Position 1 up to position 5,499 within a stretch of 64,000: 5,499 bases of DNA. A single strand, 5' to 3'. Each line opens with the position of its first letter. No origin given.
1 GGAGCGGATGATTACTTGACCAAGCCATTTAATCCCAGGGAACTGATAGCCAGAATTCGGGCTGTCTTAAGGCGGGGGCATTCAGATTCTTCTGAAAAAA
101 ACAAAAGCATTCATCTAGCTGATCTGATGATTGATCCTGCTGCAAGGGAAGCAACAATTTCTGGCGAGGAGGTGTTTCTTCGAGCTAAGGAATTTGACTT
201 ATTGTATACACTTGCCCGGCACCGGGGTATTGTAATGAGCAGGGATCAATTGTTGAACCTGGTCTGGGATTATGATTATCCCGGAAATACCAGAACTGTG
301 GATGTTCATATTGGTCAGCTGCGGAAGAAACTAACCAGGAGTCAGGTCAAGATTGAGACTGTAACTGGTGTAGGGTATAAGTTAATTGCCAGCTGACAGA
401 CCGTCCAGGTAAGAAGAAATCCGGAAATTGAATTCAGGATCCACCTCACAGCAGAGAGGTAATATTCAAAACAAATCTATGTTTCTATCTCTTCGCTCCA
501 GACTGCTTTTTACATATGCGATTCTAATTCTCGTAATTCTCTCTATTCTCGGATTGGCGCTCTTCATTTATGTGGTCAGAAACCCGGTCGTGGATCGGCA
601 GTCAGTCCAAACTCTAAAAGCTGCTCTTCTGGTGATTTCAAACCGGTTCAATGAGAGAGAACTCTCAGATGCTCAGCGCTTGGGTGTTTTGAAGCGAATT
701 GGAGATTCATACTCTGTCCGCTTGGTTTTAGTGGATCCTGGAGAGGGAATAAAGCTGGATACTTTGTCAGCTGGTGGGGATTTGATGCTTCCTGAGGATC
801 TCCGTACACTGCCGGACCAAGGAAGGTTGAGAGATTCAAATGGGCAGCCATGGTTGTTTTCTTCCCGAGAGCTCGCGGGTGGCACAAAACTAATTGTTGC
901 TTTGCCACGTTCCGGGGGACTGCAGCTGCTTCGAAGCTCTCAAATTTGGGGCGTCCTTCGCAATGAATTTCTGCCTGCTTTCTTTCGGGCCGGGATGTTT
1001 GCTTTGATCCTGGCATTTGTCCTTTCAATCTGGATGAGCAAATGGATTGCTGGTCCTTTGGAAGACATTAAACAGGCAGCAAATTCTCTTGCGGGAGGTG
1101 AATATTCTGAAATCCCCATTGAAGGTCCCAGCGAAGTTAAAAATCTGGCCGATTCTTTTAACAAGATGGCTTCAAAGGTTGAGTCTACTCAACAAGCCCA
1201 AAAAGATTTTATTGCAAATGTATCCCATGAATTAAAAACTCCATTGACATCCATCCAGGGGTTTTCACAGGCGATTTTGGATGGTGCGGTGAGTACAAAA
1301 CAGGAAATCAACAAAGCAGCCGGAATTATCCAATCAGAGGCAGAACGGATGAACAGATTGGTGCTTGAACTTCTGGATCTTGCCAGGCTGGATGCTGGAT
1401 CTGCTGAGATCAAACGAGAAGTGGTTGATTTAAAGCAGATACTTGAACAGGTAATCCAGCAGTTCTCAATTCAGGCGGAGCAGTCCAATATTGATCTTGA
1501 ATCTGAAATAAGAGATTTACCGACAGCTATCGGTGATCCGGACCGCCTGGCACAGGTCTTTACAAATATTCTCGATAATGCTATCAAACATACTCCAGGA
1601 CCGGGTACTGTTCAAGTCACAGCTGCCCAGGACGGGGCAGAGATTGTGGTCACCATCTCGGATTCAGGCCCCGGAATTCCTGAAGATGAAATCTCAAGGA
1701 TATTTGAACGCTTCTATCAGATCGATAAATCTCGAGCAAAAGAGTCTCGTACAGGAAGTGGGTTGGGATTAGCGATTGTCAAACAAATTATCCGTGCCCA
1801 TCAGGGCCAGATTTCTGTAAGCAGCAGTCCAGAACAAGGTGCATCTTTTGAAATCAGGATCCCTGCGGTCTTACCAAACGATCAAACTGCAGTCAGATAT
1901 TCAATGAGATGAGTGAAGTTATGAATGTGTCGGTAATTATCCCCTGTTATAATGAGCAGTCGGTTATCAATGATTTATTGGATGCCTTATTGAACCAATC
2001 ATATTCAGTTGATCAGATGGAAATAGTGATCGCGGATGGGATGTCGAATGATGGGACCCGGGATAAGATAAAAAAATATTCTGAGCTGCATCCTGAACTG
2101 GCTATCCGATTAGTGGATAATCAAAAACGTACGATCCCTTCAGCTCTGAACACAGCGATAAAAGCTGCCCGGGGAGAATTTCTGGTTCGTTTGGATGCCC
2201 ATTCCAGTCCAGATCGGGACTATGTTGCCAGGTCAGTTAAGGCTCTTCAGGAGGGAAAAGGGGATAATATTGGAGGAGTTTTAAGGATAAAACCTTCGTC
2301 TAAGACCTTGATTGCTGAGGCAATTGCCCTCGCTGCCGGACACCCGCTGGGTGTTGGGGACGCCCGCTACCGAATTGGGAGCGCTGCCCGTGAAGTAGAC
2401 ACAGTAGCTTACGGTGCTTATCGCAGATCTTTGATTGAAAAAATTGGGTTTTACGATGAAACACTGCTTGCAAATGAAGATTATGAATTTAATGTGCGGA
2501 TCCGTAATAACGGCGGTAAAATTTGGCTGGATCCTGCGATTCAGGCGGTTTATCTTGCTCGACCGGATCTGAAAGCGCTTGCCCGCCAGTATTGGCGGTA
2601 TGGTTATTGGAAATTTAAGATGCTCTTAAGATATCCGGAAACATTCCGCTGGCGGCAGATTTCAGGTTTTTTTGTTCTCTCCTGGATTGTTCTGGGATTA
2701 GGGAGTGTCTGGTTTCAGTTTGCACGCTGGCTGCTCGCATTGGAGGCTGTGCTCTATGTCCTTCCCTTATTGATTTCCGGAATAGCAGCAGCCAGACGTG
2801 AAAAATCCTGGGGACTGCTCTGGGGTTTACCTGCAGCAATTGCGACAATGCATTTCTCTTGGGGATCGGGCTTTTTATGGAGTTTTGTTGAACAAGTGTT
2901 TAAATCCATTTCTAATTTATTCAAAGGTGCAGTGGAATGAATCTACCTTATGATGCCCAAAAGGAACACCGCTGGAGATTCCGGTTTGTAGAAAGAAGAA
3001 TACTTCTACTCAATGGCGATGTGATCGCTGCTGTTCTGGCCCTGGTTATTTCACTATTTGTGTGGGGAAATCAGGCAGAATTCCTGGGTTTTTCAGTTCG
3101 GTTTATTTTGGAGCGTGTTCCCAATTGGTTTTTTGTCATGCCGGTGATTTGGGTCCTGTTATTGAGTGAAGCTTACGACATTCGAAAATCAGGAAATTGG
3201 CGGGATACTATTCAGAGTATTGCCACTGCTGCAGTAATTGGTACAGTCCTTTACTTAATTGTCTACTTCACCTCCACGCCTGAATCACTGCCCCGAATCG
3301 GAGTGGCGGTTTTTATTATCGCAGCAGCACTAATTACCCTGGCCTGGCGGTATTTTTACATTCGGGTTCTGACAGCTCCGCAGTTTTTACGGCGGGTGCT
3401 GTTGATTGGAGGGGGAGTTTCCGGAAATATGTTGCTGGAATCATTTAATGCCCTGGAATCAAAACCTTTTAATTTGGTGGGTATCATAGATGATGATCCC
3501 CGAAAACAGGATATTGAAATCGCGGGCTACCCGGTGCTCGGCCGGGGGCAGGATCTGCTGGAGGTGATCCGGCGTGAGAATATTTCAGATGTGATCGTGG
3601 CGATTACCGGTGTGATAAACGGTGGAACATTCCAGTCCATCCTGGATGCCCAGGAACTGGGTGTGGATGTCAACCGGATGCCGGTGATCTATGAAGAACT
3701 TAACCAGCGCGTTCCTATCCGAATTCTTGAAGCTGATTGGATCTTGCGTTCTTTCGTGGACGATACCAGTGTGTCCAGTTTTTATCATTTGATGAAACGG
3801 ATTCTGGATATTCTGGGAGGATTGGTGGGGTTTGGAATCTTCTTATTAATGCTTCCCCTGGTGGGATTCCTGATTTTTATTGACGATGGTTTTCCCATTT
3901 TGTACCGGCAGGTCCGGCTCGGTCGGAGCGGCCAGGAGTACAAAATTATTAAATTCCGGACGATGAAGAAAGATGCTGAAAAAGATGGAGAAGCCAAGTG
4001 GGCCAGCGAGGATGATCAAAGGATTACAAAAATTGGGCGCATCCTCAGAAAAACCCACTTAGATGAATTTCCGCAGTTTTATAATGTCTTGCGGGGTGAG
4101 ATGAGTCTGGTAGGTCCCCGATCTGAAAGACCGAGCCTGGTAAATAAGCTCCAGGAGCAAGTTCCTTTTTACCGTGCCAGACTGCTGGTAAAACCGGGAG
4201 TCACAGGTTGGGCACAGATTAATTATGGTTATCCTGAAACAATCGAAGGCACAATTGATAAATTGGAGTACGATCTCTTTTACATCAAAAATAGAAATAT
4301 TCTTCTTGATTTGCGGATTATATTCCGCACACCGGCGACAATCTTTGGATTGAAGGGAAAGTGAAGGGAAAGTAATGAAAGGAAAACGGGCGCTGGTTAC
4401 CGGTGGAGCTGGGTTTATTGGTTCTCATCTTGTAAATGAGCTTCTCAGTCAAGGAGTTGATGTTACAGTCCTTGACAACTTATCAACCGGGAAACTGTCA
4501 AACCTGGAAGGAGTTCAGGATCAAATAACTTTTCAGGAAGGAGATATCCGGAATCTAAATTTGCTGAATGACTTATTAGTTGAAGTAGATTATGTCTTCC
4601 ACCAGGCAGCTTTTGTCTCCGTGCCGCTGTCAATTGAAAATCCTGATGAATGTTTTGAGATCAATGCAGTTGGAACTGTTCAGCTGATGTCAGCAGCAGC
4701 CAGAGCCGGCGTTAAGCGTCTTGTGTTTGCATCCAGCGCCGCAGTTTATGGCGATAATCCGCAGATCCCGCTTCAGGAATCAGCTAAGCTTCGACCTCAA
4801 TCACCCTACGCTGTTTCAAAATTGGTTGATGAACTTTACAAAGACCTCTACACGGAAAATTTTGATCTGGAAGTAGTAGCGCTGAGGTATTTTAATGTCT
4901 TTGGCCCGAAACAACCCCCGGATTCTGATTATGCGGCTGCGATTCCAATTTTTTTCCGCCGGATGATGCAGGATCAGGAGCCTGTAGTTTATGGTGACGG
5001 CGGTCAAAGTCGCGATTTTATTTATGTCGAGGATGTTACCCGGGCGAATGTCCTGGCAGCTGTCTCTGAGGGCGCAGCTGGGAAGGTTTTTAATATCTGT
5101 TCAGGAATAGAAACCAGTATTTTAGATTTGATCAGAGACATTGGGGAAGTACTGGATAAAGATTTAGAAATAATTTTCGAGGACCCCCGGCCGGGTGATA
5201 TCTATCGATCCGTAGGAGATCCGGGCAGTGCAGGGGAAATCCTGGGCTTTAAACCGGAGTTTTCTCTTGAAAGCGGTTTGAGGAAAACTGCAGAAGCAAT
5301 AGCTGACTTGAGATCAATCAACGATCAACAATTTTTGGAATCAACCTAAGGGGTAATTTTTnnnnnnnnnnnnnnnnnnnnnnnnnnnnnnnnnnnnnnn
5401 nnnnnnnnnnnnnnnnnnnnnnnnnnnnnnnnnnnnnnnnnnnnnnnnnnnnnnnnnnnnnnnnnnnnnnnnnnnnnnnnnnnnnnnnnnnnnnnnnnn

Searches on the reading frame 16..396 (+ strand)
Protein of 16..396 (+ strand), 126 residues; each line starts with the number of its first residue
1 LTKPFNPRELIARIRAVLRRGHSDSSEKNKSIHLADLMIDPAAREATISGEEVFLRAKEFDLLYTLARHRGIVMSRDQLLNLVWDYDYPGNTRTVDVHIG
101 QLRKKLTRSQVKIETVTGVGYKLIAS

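Call 17: search_protein_families(library=pfam, proteins=[window:16-396:+], max_evalue=0.001)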
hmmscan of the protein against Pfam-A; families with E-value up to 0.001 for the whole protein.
window:16-396:+ (126 aa): 1 family
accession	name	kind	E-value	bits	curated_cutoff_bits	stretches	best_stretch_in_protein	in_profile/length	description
PF00486.34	Trans_reg_C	-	2.7e-26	91.9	26.2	1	50-123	1-77/77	Transcriptional regulatory protein, C terminal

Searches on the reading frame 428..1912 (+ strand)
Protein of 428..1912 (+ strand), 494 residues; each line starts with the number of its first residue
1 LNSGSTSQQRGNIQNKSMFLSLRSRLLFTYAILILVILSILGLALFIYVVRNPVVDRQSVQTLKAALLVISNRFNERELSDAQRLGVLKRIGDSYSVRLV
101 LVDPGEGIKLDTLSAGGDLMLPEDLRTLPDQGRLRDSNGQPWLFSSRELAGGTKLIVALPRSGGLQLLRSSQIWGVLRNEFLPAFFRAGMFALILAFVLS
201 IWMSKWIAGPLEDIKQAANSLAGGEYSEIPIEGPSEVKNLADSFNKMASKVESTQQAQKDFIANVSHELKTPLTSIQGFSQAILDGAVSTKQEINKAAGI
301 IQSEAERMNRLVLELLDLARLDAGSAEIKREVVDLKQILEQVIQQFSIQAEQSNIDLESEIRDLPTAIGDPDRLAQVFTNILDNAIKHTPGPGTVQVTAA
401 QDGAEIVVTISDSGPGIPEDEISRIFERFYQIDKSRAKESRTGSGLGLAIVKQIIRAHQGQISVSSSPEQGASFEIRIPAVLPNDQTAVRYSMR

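Call 17: search_protein_families(library=pfam, proteins=[window:428-1912:+], max_evalue=0.001)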
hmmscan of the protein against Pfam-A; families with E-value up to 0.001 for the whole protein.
window:428-1912:+ (494 aa): 6 families
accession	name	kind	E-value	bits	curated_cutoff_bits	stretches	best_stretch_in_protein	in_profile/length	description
PF02518.31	HATPase_c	-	1.5e-34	119.2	26.4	1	369-480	1-109/111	Histidine kinase-, DNA gyrase B-, and HSP90-like ATPase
PF00512.31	HisKA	-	1.4e-19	70.3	26.9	1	258-324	2-66/66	His Kinase A (phospho-acceptor) domain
PF00672.30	HAMP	-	2e-09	38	25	1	202-251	1-51/53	HAMP domain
PF13581.12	HATPase_c_2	-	1e-06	29.2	27.4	1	378-457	40-111/127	Histidine kinase-like ATPase domain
PF14501.12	HATPase_c_5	-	0.00014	22.2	22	1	374-466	6-90/102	GHKL domain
PF13589.12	HATPase_c_3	-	0.00075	20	25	0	376-450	5-81/137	Histidine kinase-, DNA gyrase B-, and HSP90-like ATPase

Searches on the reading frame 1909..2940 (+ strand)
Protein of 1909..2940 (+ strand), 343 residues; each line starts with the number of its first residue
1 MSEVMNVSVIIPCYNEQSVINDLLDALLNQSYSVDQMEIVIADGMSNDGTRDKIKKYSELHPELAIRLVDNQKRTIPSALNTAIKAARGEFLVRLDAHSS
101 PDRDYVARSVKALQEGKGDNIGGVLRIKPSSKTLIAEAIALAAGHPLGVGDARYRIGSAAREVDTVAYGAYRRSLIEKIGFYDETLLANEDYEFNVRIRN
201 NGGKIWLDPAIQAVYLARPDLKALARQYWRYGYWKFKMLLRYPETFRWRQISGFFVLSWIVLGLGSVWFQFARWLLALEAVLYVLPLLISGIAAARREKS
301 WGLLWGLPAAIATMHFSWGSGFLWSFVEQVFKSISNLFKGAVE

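Call 17: search_protein_families(library=pfam, proteins=[window:1909-2940:+], max_evalue=0.001)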
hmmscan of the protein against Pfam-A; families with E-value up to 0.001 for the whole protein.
window:1909-2940:+ (343 aa): 3 families
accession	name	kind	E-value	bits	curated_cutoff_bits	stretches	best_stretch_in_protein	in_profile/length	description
PF00535.33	Glycos_transf_2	-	7.7e-25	88.2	23.3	1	8-177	1-165/168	Glycosyl transferase family 2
PF13641.12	Glyco_tranf_2_3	-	6e-14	53.1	27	1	7-230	3-226/230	Glycosyltransferase like family 2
PF10111.15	Glyco_tranf_2_2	-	2.8e-05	24.2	27.3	0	8-111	1-104/276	Glycosyltransferase like family 2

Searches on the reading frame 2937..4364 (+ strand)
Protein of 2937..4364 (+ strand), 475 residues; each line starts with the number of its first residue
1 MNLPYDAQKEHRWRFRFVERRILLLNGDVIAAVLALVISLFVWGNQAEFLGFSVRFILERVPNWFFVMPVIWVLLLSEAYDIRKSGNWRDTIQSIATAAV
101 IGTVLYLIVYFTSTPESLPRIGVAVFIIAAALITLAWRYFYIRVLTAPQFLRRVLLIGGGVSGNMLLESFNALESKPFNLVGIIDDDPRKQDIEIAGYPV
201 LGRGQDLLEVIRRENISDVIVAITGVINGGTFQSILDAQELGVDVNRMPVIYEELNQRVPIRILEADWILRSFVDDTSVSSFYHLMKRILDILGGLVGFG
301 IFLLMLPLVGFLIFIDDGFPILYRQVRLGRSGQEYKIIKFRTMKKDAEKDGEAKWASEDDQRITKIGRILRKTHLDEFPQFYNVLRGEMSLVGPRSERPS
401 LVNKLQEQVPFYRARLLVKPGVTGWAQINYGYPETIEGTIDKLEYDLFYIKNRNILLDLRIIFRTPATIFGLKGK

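Call 17: search_protein_families(library=pfam, proteins=[window:2937-4364:+], max_evalue=0.001)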
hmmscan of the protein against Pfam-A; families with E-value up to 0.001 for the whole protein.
window:2937-4364:+ (475 aa): 3 families
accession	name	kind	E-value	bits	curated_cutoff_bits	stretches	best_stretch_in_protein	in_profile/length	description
PF02397.22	Bac_transf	-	1.1e-60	204.7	27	1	287-470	1-178/179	Bacterial sugar transferase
PF13727.12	CoA_binding_3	-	8.8e-12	45.8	25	1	79-223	5-149/175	CoA-binding domain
PF17836.7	PglD_N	-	2.1e-05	25.4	23.4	1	154-223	2-65/78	PglD N-terminal domain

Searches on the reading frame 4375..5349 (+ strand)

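Call 17: search_protein_families(library=pfam, proteins=[window:4375-5349:+], max_evalue=0.001)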
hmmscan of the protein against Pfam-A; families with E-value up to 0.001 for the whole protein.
window:4375-5349:+ (324 aa): 9 families
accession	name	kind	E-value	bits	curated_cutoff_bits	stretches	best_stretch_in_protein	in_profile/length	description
PF01370.27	Epimerase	-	4e-65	220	20.9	1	6-242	1-240/240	NAD dependent epimerase/dehydratase family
PF16363.11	GDP_Man_Dehyd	-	8.8e-60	203.3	27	1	7-305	1-332/332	GDP-mannose 4,6 dehydratase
PF01073.25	3Beta_HSD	-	2.8e-28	99.2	22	1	7-229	1-229/280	3-beta hydroxysteroid dehydrogenase/isomerase family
PF02719.21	Polysacc_synt_2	-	7.1e-22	78.4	20.2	1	7-274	2-266/293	Polysaccharide biosynthesis protein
PF04321.23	RmlD_sub_bind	-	3.7e-13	49.6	27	1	5-153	2-133/287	RmlD substrate binding domain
PF07993.18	NAD_binding_4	-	2.4e-12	47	20.1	1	8-177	1-209/258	Male sterility protein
PF13460.12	NAD_binding_10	-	2.1e-11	44.5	27.2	1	10-130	1-107/184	NAD(P)H-binding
PF00106.31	adh_short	-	5.4e-07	29.7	26.6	1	4-133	1-148/195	short chain dehydrogenase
PF05368.20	NmrA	-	1.8e-06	28.3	27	1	4-121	3-107/298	NmrA-like family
